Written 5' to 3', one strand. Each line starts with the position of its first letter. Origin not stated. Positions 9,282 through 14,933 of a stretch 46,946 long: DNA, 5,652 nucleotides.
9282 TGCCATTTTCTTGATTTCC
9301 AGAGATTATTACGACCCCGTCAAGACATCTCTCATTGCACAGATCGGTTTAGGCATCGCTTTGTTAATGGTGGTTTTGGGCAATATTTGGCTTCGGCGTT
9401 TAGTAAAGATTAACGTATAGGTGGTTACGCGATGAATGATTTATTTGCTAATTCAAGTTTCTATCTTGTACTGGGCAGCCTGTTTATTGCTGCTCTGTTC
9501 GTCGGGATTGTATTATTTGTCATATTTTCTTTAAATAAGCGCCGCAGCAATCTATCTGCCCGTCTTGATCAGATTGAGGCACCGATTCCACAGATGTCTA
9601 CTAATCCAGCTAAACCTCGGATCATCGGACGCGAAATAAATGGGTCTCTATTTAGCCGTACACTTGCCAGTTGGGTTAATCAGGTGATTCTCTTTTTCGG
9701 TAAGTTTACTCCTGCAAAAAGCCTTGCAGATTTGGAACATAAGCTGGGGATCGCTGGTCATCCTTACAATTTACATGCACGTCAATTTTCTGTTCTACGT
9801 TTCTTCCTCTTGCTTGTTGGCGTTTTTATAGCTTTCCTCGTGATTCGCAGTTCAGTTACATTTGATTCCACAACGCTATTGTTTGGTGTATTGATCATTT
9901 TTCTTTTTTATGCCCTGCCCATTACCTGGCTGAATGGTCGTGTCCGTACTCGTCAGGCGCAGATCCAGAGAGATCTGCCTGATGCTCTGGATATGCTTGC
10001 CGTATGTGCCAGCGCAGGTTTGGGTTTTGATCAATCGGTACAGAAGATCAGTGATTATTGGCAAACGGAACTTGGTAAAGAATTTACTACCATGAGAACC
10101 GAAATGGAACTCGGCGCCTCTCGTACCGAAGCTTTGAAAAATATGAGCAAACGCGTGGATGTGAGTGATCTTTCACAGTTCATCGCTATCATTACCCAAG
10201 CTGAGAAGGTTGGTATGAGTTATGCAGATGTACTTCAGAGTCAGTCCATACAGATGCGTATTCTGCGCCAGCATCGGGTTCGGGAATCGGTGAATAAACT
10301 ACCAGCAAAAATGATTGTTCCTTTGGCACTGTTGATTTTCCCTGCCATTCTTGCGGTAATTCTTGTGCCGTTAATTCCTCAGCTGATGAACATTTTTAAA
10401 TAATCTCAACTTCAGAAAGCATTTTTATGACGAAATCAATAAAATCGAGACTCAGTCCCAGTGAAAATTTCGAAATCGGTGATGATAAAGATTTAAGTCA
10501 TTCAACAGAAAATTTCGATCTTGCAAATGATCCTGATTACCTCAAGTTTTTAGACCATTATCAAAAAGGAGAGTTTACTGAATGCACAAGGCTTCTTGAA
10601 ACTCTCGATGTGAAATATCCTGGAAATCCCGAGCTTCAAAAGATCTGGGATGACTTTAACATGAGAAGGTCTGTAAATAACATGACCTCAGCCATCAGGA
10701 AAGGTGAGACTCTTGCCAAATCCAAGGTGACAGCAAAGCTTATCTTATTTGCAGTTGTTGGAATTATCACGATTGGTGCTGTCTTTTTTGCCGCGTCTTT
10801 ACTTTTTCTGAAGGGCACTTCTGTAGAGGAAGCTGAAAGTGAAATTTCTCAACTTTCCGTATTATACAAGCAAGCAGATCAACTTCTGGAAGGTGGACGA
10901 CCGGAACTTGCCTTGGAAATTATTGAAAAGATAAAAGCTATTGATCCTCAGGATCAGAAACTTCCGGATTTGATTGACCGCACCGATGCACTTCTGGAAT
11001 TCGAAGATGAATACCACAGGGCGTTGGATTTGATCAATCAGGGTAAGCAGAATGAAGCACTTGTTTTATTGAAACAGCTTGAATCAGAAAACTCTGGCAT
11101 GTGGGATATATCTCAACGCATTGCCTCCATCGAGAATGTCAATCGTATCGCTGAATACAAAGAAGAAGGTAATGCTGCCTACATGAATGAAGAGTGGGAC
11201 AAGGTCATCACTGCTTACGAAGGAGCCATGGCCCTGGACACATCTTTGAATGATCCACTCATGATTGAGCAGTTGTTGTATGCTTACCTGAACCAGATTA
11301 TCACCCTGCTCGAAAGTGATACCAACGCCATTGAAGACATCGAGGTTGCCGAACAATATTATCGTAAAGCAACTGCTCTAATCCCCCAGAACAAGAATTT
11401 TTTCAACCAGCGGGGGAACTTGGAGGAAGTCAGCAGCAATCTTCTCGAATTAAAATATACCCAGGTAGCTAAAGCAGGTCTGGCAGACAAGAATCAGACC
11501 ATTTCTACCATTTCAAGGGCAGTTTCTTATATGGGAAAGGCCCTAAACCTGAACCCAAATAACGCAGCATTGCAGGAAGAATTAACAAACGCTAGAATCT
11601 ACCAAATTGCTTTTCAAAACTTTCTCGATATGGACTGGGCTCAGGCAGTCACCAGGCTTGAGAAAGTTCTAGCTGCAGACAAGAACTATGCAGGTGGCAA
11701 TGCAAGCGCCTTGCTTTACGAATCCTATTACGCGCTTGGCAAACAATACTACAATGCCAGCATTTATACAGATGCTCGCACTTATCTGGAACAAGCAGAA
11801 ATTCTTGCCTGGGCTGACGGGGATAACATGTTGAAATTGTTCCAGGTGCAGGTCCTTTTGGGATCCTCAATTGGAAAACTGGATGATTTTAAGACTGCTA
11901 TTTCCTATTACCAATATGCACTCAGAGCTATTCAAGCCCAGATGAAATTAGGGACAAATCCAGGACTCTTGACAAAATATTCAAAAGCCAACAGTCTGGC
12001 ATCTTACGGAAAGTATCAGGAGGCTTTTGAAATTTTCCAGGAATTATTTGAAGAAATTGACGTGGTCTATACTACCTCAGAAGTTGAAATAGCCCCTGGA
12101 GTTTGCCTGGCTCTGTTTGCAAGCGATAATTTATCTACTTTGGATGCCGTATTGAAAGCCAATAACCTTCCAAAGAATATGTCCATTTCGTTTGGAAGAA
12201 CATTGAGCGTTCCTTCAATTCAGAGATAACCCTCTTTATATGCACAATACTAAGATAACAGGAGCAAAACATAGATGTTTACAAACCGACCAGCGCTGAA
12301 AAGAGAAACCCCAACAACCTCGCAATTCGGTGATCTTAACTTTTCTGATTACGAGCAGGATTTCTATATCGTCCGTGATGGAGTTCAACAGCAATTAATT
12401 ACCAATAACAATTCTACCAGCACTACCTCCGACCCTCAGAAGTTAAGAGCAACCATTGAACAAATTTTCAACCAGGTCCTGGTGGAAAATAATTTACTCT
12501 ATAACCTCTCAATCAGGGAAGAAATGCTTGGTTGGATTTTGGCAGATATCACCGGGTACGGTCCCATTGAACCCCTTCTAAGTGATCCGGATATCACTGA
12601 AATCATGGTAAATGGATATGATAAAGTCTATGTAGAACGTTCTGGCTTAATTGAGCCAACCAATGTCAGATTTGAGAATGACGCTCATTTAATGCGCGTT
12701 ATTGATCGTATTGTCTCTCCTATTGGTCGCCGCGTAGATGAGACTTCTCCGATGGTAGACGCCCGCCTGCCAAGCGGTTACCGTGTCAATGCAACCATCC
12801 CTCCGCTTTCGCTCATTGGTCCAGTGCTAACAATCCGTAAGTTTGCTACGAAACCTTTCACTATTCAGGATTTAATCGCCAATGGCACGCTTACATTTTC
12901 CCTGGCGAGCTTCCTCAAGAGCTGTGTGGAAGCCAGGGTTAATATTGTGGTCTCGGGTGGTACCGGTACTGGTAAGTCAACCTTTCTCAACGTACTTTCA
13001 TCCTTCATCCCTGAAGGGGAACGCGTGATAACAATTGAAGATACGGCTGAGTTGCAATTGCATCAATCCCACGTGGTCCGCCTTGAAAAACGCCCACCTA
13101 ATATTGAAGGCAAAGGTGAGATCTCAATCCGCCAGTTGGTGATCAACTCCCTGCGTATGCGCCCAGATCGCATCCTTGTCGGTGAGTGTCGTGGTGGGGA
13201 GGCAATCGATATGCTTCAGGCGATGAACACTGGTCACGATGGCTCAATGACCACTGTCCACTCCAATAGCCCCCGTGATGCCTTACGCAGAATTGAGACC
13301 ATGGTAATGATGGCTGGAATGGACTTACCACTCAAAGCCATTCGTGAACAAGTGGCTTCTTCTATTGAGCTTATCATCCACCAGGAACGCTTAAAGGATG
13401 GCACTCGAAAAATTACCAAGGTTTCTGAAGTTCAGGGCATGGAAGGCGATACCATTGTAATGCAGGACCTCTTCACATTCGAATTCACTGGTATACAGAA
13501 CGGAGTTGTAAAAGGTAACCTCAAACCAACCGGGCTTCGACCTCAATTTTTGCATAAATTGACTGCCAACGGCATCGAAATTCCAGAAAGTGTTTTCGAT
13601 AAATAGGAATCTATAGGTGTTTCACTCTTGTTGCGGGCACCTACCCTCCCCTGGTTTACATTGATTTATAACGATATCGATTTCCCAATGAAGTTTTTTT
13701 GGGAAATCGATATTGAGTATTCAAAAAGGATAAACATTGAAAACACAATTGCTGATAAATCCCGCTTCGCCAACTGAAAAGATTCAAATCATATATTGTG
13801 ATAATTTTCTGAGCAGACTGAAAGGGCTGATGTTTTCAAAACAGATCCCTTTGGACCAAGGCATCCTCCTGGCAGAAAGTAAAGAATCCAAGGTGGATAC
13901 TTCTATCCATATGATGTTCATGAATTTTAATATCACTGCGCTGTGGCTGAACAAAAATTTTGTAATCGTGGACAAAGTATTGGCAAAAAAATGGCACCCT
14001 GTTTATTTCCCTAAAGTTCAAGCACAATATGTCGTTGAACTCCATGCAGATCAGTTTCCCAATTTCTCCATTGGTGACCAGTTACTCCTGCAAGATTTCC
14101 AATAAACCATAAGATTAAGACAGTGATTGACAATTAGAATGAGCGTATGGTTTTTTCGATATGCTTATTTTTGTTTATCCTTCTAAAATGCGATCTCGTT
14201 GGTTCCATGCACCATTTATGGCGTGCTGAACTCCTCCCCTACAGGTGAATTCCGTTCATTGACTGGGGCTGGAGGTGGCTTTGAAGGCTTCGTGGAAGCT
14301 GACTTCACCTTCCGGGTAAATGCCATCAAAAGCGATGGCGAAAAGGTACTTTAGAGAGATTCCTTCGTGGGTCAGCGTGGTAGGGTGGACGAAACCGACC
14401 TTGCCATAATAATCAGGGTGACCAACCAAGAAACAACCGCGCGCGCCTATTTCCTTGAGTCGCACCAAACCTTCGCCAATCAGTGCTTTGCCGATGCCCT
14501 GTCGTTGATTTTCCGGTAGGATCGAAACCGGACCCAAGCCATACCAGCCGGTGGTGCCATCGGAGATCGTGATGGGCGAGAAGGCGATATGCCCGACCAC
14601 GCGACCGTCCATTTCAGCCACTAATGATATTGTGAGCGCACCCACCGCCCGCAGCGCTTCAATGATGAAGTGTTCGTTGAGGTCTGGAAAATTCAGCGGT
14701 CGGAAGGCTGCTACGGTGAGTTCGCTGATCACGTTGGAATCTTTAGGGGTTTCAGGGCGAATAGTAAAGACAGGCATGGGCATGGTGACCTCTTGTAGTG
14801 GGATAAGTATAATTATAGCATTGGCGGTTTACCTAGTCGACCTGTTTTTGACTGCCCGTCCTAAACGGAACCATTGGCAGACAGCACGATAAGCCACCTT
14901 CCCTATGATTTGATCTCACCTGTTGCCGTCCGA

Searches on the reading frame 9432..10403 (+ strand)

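Call 41: search_protein_families(library=pfam, proteins=[window:9432-10403:+], max_evalue=0.00001)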
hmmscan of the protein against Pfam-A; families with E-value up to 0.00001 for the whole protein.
window:9432-10403:+ (323 aa): 1 family
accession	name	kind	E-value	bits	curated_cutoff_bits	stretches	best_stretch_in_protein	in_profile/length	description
PF00482.28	T2SSF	-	1.5e-15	57.7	25.2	1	186-311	2-124/125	Type II secretion system (T2SS), protein F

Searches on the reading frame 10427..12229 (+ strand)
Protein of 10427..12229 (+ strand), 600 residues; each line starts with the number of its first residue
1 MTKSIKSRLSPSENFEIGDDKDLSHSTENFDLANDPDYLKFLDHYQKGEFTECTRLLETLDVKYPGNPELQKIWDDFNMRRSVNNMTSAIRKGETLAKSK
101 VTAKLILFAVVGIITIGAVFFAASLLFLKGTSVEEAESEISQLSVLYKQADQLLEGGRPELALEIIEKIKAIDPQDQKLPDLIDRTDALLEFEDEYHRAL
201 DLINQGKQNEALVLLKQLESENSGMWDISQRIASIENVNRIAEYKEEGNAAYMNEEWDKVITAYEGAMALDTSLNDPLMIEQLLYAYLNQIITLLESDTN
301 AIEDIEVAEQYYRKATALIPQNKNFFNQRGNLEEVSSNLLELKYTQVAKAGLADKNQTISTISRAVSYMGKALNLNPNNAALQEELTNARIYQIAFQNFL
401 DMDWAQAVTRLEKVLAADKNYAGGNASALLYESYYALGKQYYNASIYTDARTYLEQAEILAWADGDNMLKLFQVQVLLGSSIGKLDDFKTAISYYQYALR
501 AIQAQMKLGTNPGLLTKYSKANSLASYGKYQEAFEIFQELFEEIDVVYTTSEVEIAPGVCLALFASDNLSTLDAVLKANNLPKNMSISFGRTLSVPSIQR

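Call 41: search_protein_families(library=pfam, proteins=[window:10427-12229:+], max_evalue=0.00001)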
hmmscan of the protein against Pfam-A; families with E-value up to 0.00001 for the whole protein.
window:10427-12229:+ (600 aa): 3 families
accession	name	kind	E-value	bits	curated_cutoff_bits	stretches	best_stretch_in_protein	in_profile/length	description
PF07719.23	TPR_2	-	2.3e-12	46.4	27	0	432-457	2-27/34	Tetratricopeptide repeat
PF13428.12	TPR_14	-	3.4e-08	33.8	23.5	0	146-177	4-35/44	Tetratricopeptide repeat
PF13174.12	TPR_6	-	7.5e-06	26.7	26.3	0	145-175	2-32/33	Tetratricopeptide repeat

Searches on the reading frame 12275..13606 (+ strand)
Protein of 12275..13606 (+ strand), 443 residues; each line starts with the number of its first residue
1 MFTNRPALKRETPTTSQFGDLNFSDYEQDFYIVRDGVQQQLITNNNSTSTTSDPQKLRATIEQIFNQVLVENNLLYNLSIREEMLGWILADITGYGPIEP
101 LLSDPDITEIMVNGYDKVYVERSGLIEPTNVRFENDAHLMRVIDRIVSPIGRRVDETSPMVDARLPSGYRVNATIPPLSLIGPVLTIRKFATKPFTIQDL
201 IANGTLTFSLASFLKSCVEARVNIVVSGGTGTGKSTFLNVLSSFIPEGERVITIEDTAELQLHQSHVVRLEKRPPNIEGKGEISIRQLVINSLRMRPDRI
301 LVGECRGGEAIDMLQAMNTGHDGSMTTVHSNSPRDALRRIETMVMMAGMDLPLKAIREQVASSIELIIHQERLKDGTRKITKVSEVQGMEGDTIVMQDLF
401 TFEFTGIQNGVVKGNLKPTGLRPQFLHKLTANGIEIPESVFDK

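Call 42: search_protein_families(library=pfam, proteins=[window:12275-13606:+], max_evalue=0.00001)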
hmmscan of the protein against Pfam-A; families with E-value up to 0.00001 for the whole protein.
window:12275-13606:+ (443 aa): 1 family
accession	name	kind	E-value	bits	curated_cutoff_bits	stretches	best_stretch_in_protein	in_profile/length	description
PF00437.27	T2SSE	-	2.9e-63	214.2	24.9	1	94-371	4-276/370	Type II/IV secretion system protein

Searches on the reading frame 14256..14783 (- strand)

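Call 42: search_protein_families(library=pfam, proteins=[window:14256-14783:-], max_evalue=0.00001)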
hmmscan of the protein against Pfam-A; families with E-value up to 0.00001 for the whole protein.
window:14256-14783:- (175 aa): 3 families
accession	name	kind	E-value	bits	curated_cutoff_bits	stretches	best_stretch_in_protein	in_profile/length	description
PF13508.13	Acetyltransf_7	-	7.8e-08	33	27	1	54-132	6-83/84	Acetyltransferase (GNAT) domain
PF00583.31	Acetyltransf_1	-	1.2e-07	32.4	20.7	1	52-119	34-98/116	Acetyltransferase (GNAT) family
PF13527.13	Acetyltransf_9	-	6.5e-07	29.8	25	1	9-131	3-124/127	Acetyltransferase (GNAT) domain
